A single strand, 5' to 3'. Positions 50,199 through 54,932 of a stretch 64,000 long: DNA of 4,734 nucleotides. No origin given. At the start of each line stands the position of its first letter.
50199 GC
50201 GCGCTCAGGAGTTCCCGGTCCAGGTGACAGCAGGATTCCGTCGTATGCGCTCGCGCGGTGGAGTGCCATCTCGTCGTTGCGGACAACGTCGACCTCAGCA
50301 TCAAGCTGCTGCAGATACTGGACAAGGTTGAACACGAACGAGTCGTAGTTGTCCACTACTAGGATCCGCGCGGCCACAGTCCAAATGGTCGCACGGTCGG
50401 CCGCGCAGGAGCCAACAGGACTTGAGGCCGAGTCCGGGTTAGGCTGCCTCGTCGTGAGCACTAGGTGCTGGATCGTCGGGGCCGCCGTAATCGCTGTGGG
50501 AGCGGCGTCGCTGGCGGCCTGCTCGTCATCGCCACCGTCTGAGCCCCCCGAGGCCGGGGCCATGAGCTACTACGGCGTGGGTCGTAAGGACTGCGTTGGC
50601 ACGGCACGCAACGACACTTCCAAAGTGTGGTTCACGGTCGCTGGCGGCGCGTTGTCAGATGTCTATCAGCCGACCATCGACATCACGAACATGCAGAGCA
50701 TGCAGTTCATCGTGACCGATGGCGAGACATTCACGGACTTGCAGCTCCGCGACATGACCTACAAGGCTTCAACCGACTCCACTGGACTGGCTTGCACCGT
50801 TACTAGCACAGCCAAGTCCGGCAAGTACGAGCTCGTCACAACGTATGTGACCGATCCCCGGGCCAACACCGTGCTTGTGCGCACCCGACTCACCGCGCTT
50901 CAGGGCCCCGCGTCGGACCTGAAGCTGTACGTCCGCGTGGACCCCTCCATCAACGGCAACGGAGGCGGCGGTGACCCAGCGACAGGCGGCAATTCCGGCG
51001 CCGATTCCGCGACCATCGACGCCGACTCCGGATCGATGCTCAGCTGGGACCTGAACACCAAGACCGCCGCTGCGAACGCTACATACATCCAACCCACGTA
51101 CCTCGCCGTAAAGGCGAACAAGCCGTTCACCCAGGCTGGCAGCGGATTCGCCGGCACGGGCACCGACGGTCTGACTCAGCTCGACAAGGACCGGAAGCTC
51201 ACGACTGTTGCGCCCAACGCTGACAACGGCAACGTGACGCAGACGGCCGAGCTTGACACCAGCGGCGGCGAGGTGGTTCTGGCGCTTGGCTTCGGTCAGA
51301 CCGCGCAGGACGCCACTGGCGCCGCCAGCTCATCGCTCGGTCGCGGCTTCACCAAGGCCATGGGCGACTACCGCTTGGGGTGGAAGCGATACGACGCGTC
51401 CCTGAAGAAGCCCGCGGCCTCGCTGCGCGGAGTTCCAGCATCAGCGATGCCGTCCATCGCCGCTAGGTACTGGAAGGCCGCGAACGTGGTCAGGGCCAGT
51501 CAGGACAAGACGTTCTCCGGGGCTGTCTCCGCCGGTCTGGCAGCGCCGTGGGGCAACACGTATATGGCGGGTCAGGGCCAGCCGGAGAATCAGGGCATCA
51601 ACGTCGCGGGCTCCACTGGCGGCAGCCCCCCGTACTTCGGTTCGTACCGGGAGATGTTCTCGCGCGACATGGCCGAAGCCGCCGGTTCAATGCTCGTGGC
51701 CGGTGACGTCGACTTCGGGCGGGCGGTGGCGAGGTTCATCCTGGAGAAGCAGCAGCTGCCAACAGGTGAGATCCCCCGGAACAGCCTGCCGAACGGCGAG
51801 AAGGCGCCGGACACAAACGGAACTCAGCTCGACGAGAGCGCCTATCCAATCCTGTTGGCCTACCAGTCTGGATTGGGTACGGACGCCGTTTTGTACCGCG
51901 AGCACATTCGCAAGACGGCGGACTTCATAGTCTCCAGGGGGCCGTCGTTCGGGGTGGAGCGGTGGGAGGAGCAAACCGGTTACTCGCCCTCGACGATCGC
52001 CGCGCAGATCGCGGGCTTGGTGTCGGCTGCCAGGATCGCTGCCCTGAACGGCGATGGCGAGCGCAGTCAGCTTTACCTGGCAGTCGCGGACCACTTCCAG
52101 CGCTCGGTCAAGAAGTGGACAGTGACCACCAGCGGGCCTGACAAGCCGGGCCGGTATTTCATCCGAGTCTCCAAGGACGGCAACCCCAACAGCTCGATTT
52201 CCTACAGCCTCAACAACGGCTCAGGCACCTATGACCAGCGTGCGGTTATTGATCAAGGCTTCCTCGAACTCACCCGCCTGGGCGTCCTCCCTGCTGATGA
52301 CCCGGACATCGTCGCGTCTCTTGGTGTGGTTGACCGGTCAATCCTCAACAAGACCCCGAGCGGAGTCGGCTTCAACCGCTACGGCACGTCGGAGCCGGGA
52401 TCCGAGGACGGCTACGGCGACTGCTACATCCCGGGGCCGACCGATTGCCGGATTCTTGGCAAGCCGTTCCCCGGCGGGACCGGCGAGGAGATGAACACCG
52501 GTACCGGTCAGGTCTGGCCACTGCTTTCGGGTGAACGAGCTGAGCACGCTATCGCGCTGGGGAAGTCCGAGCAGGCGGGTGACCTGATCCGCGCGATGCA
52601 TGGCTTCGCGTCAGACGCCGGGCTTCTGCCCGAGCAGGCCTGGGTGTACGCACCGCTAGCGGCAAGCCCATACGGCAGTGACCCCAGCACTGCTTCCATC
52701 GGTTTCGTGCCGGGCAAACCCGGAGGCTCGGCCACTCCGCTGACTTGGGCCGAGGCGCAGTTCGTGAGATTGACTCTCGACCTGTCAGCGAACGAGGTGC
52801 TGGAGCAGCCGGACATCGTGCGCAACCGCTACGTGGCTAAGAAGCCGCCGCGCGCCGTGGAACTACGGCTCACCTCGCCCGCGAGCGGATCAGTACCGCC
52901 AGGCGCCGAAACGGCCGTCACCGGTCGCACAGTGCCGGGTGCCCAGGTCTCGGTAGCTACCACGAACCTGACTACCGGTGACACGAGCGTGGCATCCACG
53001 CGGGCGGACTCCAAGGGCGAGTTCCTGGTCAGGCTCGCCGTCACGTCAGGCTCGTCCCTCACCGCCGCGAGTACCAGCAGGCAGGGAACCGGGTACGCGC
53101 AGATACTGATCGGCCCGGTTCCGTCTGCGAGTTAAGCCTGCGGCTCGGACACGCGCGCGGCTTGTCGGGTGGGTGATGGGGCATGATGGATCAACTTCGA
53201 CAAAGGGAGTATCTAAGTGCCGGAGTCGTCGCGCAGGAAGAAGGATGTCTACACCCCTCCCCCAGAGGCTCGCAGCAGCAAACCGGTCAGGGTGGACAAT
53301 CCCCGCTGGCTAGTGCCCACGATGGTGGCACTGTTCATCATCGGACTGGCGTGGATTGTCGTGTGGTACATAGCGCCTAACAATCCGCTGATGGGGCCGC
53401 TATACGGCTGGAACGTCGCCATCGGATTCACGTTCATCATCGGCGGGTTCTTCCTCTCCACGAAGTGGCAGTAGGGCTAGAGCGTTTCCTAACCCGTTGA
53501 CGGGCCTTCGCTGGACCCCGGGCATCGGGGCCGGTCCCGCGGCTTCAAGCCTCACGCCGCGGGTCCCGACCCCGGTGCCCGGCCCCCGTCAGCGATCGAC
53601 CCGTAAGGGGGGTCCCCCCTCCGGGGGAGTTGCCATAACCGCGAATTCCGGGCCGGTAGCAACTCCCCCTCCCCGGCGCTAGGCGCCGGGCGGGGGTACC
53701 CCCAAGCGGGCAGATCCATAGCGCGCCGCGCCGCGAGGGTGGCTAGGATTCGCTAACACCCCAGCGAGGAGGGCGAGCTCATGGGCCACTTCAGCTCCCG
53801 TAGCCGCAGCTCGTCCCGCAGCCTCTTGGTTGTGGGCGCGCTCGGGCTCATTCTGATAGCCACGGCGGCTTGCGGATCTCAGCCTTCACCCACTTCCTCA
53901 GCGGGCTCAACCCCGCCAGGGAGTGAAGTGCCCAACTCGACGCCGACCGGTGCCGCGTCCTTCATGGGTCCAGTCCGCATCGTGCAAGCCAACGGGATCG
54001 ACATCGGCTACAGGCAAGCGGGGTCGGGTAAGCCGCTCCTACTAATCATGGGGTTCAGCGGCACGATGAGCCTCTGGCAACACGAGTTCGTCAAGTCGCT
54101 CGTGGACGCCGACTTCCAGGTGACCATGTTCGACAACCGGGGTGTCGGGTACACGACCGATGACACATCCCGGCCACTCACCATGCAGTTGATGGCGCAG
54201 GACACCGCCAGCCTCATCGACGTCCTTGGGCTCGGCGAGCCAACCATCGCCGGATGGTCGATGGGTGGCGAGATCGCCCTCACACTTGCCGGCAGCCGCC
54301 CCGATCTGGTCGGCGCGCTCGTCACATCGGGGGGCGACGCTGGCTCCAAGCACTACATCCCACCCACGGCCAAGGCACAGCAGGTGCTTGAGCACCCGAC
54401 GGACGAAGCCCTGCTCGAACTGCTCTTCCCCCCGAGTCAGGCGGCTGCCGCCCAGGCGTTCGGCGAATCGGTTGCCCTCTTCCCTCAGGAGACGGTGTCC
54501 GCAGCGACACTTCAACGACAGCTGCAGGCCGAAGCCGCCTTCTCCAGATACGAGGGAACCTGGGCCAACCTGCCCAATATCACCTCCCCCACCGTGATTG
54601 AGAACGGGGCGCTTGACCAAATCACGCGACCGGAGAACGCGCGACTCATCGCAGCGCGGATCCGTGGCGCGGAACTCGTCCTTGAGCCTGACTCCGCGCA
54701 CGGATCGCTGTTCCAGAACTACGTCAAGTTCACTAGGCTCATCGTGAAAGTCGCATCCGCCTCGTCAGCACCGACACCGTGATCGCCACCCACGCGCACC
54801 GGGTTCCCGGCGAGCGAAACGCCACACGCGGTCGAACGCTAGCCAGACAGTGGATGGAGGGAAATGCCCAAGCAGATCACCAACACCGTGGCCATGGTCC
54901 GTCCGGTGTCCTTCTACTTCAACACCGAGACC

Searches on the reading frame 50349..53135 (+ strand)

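Call 48: search_protein_families(library=pfam, proteins=[window:50349-53135:+], max_evalue=0.001)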
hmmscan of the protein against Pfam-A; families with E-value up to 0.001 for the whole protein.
window:50349-53135:+ (928 aa): 2 families
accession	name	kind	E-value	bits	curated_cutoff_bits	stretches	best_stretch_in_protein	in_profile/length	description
PF09137.17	Glucodextran_N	-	5.7e-71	239.6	24.1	1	69-349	5-262/263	Glucodextranase, domain N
PF00723.27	Glyco_hydro_15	-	1.9e-21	77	22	1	489-808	119-425/427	Glycosyl hydrolases family 15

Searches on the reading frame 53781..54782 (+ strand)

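Call 48: search_protein_families(library=pfam, proteins=[window:53781-54782:+], max_evalue=0.001)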
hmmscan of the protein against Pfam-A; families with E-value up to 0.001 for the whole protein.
window:53781-54782:+ (333 aa): 3 families
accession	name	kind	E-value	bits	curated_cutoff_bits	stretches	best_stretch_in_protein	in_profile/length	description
PF00561.26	Abhydrolase_1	-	3e-22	79.9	25.8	1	84-188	1-103/245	alpha/beta hydrolase fold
PF12697.13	Abhydrolase_6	-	1.2e-15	59.2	26.3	1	91-312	6-208/217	Alpha/beta hydrolase family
PF12146.15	Hydrolase_4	-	6e-15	55.6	27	1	87-308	8-233/239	Serine aminopeptidase, S33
